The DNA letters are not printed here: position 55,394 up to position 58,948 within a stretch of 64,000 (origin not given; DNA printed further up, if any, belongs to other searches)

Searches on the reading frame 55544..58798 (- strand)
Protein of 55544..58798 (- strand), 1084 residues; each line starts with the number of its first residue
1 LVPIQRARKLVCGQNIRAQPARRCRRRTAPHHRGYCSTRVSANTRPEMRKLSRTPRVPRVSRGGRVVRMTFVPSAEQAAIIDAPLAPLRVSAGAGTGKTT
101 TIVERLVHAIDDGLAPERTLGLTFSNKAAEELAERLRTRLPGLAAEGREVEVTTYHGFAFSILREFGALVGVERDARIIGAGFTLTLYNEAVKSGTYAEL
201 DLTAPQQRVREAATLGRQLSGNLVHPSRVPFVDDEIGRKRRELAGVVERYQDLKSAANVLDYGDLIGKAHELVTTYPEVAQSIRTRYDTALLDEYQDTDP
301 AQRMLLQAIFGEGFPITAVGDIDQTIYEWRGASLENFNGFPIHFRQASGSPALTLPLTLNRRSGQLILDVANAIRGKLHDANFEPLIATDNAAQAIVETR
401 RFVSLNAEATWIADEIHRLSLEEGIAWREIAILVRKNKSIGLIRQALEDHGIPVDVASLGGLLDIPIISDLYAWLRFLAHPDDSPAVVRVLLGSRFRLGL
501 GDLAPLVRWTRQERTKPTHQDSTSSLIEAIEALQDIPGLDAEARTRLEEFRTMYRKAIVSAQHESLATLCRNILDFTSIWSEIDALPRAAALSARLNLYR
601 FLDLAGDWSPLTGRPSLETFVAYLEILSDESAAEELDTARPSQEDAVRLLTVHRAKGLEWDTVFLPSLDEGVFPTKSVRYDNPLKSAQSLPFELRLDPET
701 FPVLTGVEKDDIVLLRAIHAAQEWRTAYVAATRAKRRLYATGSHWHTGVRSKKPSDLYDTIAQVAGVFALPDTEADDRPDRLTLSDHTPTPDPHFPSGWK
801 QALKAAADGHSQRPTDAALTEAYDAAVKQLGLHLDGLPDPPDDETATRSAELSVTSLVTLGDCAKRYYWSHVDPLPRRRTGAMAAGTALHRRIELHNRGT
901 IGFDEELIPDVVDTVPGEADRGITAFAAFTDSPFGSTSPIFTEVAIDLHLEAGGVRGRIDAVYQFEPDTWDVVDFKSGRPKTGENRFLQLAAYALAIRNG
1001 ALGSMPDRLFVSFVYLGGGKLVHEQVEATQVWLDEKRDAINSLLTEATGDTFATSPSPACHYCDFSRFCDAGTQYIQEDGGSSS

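Call 26: search_protein_families(library=pfam, proteins=[window:55544-58798:-], max_evalue=0.001)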
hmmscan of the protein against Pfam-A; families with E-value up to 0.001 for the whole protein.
window:55544-58798:- (1084 aa): 6 families
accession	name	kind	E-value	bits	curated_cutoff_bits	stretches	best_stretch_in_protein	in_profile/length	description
PF00580.27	UvrD-helicase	-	7.1e-55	187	23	1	75-341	3-267/271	UvrD/REP helicase N-terminal domain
PF13361.12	UvrD_C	-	1.6e-35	123.6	25.6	1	357-741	3-346/350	UvrD-like helicase C-terminal domain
PF12705.13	PDDEXK_1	-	1e-22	81.7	22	1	851-1070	1-247/247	PD-(D/E)XK nuclease superfamily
PF13245.12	AAA_19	-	1.1e-17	65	25.1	1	82-328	8-132/134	AAA domain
PF13538.12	UvrD_C_2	-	8.9e-09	35.5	27.4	1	647-668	2-25/52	UvrD-like helicase C-terminal domain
PF01443.25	Viral_helicase1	-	0.00044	20.6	21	0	90-110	3-23/228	Viral superfamily 1 RNA helicase core domain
